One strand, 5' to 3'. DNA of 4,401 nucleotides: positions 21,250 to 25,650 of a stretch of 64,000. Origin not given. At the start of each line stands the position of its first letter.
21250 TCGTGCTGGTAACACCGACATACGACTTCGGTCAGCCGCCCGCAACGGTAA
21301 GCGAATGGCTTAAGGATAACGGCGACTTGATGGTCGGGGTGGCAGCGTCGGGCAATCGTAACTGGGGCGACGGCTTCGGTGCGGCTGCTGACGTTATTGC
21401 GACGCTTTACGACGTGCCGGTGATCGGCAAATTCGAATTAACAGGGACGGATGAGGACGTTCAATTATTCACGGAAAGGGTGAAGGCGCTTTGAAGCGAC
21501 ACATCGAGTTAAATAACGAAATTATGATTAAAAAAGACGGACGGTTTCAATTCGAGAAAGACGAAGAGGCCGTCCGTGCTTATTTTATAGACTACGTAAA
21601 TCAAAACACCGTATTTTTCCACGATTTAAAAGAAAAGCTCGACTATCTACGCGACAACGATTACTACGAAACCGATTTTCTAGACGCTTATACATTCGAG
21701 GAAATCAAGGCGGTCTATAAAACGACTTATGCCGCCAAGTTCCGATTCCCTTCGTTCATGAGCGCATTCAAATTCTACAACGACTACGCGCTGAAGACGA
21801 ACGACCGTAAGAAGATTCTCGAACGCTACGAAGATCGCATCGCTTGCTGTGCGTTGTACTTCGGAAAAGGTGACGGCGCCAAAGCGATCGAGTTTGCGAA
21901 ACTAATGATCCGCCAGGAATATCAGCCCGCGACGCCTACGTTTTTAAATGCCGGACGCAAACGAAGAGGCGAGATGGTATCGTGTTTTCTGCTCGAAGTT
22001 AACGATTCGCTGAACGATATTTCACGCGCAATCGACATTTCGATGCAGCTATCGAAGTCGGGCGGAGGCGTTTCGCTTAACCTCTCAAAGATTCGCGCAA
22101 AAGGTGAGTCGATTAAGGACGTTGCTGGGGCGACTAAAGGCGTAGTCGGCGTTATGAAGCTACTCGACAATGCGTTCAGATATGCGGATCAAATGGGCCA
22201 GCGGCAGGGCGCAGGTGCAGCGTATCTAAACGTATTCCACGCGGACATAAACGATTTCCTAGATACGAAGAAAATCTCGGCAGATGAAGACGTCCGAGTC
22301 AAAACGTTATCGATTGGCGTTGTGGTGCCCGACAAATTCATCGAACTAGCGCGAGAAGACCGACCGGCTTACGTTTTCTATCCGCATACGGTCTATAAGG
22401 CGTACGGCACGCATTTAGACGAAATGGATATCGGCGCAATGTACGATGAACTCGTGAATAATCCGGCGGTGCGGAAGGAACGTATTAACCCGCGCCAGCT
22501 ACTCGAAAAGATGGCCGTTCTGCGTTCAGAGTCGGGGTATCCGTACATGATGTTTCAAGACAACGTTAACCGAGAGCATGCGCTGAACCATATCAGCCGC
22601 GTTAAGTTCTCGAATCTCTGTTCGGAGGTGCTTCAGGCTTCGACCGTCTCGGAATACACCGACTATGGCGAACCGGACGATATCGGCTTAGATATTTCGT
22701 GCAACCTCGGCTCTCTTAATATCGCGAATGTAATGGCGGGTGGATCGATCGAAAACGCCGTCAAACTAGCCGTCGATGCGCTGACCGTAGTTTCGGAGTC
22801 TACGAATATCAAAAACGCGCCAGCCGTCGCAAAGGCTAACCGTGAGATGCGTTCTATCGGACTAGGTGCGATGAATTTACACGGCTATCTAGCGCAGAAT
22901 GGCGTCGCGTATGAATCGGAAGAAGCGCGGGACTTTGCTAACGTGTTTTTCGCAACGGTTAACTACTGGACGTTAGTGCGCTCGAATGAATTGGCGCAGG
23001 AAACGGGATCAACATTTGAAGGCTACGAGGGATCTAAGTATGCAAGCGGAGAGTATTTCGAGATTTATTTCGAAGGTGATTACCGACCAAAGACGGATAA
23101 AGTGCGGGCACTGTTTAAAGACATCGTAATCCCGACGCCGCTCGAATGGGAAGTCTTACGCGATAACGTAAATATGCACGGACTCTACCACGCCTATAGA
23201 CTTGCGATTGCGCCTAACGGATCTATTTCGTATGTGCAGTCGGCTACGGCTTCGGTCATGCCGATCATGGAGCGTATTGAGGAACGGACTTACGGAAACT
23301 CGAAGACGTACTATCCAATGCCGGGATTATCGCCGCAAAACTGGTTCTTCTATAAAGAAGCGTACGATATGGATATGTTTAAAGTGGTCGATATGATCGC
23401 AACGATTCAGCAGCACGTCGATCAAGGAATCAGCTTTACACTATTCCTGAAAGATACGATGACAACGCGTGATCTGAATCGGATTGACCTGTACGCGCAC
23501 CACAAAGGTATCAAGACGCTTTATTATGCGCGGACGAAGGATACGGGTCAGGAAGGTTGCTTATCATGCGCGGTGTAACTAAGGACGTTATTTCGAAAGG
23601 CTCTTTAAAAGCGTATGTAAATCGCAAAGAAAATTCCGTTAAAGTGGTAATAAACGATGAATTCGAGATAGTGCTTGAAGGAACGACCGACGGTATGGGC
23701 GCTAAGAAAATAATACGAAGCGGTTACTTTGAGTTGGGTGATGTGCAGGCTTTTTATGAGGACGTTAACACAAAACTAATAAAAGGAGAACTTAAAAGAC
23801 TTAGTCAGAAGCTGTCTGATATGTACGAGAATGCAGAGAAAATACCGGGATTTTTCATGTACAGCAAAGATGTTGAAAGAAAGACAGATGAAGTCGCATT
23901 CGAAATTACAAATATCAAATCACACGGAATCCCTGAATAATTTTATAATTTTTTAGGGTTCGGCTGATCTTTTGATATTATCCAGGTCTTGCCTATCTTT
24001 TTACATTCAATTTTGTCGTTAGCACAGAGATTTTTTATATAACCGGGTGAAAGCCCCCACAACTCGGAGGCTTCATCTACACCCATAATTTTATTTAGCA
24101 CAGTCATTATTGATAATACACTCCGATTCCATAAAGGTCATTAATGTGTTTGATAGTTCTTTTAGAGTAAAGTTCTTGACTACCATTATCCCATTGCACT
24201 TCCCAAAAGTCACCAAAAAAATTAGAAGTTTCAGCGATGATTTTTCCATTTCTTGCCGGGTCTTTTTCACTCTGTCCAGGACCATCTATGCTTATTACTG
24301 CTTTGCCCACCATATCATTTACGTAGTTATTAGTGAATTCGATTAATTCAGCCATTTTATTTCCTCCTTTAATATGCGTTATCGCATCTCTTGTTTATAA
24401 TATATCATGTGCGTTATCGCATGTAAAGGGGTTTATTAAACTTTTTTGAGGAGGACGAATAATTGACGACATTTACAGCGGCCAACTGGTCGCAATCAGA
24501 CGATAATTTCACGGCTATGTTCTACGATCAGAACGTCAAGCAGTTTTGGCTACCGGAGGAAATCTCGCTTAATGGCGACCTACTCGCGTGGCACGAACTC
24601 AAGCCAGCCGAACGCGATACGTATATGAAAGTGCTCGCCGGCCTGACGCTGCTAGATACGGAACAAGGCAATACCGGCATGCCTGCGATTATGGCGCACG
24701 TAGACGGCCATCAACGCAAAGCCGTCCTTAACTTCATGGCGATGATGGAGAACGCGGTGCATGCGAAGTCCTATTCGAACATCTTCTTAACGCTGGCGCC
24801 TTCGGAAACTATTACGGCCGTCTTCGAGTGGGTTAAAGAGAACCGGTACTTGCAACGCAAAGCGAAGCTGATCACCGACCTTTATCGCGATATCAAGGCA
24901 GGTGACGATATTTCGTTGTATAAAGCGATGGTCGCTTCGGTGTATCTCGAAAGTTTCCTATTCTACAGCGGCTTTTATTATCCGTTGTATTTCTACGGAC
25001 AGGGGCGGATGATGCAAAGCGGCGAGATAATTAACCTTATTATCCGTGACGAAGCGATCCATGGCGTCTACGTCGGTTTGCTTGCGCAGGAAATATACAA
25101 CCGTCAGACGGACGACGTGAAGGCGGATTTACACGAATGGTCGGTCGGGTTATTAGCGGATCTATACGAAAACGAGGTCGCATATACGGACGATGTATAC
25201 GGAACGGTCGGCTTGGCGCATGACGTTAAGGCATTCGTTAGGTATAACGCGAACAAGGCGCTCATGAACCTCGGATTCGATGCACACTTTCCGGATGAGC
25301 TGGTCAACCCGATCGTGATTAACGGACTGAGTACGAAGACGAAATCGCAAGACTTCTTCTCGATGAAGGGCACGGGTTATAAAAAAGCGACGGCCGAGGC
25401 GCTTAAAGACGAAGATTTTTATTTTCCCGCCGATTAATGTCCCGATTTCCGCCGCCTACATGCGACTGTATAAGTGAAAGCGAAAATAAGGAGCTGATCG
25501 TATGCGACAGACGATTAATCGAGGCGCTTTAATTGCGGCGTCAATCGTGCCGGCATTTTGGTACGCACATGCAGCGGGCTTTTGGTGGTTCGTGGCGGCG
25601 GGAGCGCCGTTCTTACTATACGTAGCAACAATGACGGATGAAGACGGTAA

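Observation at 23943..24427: Hidden autoregulated two-gene operon inside nrdE-nrdF with acr-aca-like architecture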

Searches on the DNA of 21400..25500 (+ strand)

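Call 6: search_dna_similar(query=window:21400-25500:+, collection=phages, mode=near, max_rows=20)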
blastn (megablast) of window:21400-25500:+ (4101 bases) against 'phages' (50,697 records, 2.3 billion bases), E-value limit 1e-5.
Records with a match: 5; places in all: 5; records where one place covers at least 80% of the query: 0.
Best place of each record, by identity: 90-95% 1; 80-90% 1; 60-80% 3.
By first word of the organism name: Bacillus 5.
By host as written in the record: Bacillus subtilis 2; Bacillus australimaris strain KR4M-27 1; Bacillus subtilis 18 1; Bacillus australimaris sKR4M-27 1.
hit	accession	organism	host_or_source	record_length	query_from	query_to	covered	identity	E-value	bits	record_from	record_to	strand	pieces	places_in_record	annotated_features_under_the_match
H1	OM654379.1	Bacillus phage vB_BauS_KLEB27-1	Bacillus australimaris strain KR4M-27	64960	1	4020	76%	91.3%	0e+0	4241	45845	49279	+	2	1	ribonucleoside-diphosphate reductase subunit alpha | ribonucleoside-diphosphate reductase subunit beta | ribonucleotide reductase stimulatory protein | hypothetical protein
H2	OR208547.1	Bacillus phage phi18-2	Bacillus subtilis 18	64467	9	2154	52%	79.2%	0e+0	1462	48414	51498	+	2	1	NrdE | ribonucleotide-diphosphate reductase subunit alpha | HNH endonuclease | NrdI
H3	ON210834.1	Bacillus phage 268TH007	Bacillus subtilis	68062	1787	4025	32%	77.0%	1e-98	721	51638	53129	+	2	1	76: ribonucleoside-diphosphate reductase subunit beta | 74: ribonucleoside-diphosphate reductase subunit alpha | 75: hypothetical protein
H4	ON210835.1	Bacillus phage 268TH002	Bacillus subtilis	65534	1787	4025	32%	77.0%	1e-98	721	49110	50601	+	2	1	72: ribonucleoside-diphosphate reductase subunit beta | 70: ribonucleoside-diphosphate reductase subunit alpha | 71: hypothetical protein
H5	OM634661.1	Bacillus phage vB_BauM_KLEB27-3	Bacillus australimaris sKR4M-27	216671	1817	2179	9%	83.0%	2e-86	327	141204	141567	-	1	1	ribonucleoside-diphosphate reductase subunit alpha | hypothetical protein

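Call 8: get_annotated_region(hit=H1, flank=1500)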
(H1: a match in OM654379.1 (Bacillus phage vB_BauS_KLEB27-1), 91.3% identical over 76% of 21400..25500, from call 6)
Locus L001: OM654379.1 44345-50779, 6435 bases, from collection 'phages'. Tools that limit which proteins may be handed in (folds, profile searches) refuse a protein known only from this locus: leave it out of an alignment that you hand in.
description: Bacillus phage vB_BauS_KLEB27-1, complete genome.
organism: Bacillus phage vB_BauS_KLEB27-1 (NCBI taxid 2928864)
taxonomy: Viruses; Duplodnaviria; Heunggongvirae; Uroviricota; Caudoviricetes
host: Bacillus australimaris strain KR4M-27; source: water samples from gypsum karst lake Kirkilai; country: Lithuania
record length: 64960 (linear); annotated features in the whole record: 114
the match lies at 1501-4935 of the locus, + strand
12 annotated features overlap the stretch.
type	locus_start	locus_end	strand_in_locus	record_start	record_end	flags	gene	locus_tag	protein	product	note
CDS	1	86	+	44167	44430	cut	-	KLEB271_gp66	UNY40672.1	hypothetical protein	-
CDS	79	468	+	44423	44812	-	-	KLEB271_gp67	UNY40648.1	hypothetical protein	-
CDS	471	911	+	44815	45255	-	-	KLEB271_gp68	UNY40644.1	hypothetical protein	-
CDS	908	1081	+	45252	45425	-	-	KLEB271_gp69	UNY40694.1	hypothetical protein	-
CDS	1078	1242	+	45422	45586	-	-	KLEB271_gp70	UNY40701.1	hypothetical protein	-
CDS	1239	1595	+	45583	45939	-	-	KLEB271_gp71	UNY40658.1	ribonucleotide reductase stimulatory protein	ribonucleotide reductase stimulatory protein NrdI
CDS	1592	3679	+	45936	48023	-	-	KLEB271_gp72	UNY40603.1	ribonucleoside-diphosphate reductase subunit alpha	ribonucleoside-diphosphate reductase subunit alpha (NrdE)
CDS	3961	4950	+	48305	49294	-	-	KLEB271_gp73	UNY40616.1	ribonucleoside-diphosphate reductase subunit beta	ribonucleoside-diphosphate reductase subunit beta (NrdF)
CDS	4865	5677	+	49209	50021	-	-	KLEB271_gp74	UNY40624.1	hypothetical protein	-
CDS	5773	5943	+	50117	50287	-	-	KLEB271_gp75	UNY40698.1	hypothetical protein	-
CDS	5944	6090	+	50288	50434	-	-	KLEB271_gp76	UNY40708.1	hypothetical protein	-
CDS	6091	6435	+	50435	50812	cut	-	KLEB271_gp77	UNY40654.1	hypothetical protein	-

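Call 9: get_annotated_region(hit=H3, flank=2500)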
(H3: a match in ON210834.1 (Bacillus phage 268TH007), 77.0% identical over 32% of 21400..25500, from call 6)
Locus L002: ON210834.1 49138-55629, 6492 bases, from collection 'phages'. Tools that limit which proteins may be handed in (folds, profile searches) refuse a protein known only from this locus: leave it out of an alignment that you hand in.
description: Bacillus phage 268TH007, complete genome.
organism: Bacillus phage 268TH007 (NCBI taxid 2950152)
taxonomy: Viruses; Duplodnaviria; Heunggongvirae; Uroviricota; Caudoviricetes
host: Bacillus subtilis; source: soil; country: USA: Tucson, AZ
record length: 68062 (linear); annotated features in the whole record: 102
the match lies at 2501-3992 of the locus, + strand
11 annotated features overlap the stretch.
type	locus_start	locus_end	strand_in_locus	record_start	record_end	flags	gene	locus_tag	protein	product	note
CDS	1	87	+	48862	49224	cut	70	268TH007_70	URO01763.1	hypothetical protein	-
CDS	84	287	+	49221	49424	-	71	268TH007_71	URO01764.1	hypothetical protein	-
CDS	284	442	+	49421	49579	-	72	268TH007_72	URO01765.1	hypothetical protein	-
CDS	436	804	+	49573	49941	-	73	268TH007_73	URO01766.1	ribonucleotide reductase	ribonucleotide reductase, flavoprotein NrdI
CDS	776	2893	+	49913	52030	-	74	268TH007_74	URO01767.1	ribonucleoside-diphosphate reductase subunit alpha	-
CDS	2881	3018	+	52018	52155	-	75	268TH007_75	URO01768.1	hypothetical protein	-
CDS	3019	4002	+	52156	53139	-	76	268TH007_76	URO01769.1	ribonucleoside-diphosphate reductase subunit beta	-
CDS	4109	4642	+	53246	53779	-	77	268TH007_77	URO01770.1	deoxyuridine 5'-triphosphate nucleotidohydrolase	-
CDS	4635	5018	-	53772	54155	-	78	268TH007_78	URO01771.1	hypothetical protein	-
CDS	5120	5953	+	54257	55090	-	79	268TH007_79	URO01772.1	ThyX-like thymidylate synthase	-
CDS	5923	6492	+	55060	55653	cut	80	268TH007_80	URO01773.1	lytic transglycosylase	-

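Call 10: get_annotated_region(hit=H2, flank=2500)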
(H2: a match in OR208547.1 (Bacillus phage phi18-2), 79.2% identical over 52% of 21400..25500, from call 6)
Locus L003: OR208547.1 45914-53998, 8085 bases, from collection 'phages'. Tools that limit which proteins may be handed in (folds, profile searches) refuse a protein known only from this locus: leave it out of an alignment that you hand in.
description: Bacillus phage phi18-2, complete genome.
organism: Bacillus phage phi18-2 (NCBI taxid 3062017)
taxonomy: Viruses; Duplodnaviria; Heunggongvirae; Uroviricota; Caudoviricetes
host: Bacillus subtilis 18; source: Bacterial powder; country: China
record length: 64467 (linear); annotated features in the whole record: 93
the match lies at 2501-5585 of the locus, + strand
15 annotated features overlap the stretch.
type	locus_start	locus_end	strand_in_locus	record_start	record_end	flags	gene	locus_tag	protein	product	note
CDS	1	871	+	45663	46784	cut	-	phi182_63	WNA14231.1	hypothetical protein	GP63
CDS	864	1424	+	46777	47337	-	-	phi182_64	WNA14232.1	hypothetical protein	GP64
CDS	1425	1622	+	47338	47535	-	-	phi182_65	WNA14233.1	hypothetical protein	GP65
CDS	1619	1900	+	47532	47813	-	-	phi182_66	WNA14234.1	hypothetical protein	GP66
CDS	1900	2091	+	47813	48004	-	-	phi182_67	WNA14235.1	hypothetical protein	GP67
CDS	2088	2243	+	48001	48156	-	-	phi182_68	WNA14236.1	hypothetical protein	GP68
CDS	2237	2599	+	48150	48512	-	-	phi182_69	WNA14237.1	NrdI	GP69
CDS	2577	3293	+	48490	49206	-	-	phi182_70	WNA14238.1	ribonucleotide-diphosphate reductase subunit alpha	GP70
CDS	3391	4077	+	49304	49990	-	-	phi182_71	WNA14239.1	HNH endonuclease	GP71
CDS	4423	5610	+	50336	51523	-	-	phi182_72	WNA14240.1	NrdE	GP72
CDS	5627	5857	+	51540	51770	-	-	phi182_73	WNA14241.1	hypothetical protein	GP73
CDS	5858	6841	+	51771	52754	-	-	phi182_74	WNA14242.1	NrdF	GP74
CDS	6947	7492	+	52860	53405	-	-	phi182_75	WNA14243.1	dUTP diphosphatase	GP75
CDS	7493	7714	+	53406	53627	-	-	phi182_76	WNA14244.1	hypothetical protein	GP76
CDS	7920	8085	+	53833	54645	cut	-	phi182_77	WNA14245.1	FAD-dependent thymidylate synthase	GP77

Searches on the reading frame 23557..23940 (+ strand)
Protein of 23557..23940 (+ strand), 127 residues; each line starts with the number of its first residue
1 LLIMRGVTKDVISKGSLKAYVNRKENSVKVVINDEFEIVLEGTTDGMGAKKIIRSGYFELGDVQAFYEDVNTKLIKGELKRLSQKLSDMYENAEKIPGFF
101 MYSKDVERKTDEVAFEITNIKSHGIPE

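Call 3: search_protein_families(library=pfam, proteins=[window:23557-23940:+], max_evalue=1)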
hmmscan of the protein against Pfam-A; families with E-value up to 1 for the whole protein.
window:23557-23940:+ (127 aa): 0 families

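Call 4: search_protein_families(library=phrogs, proteins=[window:23557-23940:+], max_evalue=1)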
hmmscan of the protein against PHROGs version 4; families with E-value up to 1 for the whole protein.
window:23557-23940:+ (127 aa): 0 families

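Call 67: find_homologous_proteins(query=window:23566-23940:+, max_evalue=0.001)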
Query window:23566-23940:+ (124 aa): 11 proteins with E <= 0.001 among 17 candidates.
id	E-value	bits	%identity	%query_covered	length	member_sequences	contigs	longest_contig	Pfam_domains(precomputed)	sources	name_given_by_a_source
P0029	2.6e-71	255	98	100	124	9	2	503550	-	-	-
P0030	1.7e-70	252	96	100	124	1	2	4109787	-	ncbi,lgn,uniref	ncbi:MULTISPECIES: hypothetical protein [Bacillus]|uniref:hypothetical protein n=1 Tax=Bacillus TaxI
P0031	3.4e-63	229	88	100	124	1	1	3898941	-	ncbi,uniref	ncbi:hypothetical protein [Bacillus pumilus]|uniref:hypothetical protein n=1 Tax=Bacillus pumilus Ta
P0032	1.3e-61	224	84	100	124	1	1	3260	-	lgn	-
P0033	1.5e-61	224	85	99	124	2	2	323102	-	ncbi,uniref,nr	ncbi:hypothetical protein [Bacillus pumilus]|uniref:hypothetical protein n=1 Tax=Bacillus pumilus Ta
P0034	5.9e-60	218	82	100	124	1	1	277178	-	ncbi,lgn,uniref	ncbi:hypothetical protein ACQJZ4_07690 [Bacillus altitudinis]|uniref:hypothetical protein n=1 Tax=Ba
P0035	1.6e-59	217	82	99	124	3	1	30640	-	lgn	-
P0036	5.2e-45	170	67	98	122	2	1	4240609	-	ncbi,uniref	ncbi:hypothetical protein AB0R79_17975 [Bacillus velezensis]|uniref:hypothetical protein n=1 Tax=Bac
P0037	6.3e-45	170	66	98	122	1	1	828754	-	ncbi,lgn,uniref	ncbi:hypothetical protein [Bacillus sp. 0102A]|uniref:hypothetical protein n=1 Tax=Bacillus sp. 0102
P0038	2.7e-43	165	65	98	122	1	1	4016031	-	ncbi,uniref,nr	ncbi:hypothetical protein [Bacillus amyloliquefaciens]|uniref:hypothetical protein n=1 Tax=Bacillus 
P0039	5.7e-43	164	64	98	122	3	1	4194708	-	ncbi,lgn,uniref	ncbi:hypothetical protein [Bacillus sp. FSL P4-0290]|uniref:hypothetical protein n=1 Tax=Bacillus sp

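Call 69: find_encoding_contigs(protein=P0031, flank=2500, max_places=2)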
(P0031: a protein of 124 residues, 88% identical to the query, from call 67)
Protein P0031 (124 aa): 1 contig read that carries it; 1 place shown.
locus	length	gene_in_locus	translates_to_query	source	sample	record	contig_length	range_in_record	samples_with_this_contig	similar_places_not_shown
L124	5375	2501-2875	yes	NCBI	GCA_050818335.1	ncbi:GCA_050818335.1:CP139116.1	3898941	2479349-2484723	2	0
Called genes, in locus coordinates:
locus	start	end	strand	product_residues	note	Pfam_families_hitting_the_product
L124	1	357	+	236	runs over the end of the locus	PF08343:RNR_N, PF00317:Ribonuc_red_lgN, PF02867:Ribonuc_red_lgC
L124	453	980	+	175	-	PF13392:HNH_3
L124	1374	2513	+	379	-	PF02867:Ribonuc_red_lgC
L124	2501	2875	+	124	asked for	-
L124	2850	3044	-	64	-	PF20038:HTH_59, PF12728:HTH_17 (weak)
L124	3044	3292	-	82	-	-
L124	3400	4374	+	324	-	PF00268:Ribonuc_red_sm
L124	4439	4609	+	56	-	-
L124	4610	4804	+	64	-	-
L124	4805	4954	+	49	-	-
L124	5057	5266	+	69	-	-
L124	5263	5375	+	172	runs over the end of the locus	PF00692:dUTPase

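Call 70: find_encoding_contigs(protein=P0038, flank=2500, max_places=2)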
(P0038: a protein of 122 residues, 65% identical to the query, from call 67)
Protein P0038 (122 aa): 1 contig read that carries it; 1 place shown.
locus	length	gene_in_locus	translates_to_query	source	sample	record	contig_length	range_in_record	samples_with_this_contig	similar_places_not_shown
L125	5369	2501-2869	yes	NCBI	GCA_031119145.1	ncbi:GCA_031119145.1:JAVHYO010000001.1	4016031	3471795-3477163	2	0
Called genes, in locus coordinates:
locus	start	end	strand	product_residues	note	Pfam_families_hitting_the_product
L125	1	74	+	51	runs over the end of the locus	-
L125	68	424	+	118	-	PF07972:Flavodoxin_NdrI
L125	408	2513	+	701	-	PF08343:RNR_N, PF00317:Ribonuc_red_lgN, PF02867:Ribonuc_red_lgC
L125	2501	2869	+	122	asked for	-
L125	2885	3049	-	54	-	PF20038:HTH_59, PF12728:HTH_17 (weak)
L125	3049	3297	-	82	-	-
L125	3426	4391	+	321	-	PF00268:Ribonuc_red_sm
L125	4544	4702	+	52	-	-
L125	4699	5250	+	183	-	PF00692:dUTPase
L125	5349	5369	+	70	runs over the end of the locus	-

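Call 71: find_encoding_contigs(protein=P0033, flank=2500, max_places=2)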
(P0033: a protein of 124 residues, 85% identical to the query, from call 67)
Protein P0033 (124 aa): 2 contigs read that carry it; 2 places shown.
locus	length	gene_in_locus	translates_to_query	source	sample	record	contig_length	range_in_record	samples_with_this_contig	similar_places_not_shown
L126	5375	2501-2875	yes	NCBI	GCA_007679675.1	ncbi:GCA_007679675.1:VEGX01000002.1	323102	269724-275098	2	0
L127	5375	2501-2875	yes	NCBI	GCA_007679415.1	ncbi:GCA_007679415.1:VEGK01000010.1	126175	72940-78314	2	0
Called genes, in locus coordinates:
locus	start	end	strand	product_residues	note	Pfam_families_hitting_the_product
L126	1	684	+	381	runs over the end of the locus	PF08343:RNR_N, PF00317:Ribonuc_red_lgN, PF02867:Ribonuc_red_lgC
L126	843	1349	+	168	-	-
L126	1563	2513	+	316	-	PF02867:Ribonuc_red_lgC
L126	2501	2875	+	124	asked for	-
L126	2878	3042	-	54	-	PF20038:HTH_59, PF12728:HTH_17 (weak)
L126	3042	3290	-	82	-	-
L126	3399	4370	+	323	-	PF00268:Ribonuc_red_sm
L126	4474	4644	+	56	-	-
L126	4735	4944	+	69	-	-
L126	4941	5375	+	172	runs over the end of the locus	PF00692:dUTPase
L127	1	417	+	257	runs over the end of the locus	PF01555:N6_N4_Mtase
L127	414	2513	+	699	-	PF08343:RNR_N, PF00317:Ribonuc_red_lgN, PF02867:Ribonuc_red_lgC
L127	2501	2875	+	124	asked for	-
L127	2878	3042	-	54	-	PF20038:HTH_59, PF12728:HTH_17 (weak)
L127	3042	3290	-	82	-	-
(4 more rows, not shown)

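Call 95: search_protein_families(library=padloc, proteins=[window:23566-23940:+], max_evalue=0.1)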
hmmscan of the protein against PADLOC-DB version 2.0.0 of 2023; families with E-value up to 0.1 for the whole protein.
window:23566-23940:+ (124 aa): 0 families

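Call 96: search_protein_families(library=ncbifam, proteins=[window:23566-23940:+], max_evalue=0.01)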
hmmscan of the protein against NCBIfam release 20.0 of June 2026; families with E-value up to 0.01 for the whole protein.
window:23566-23940:+ (124 aa): 0 families
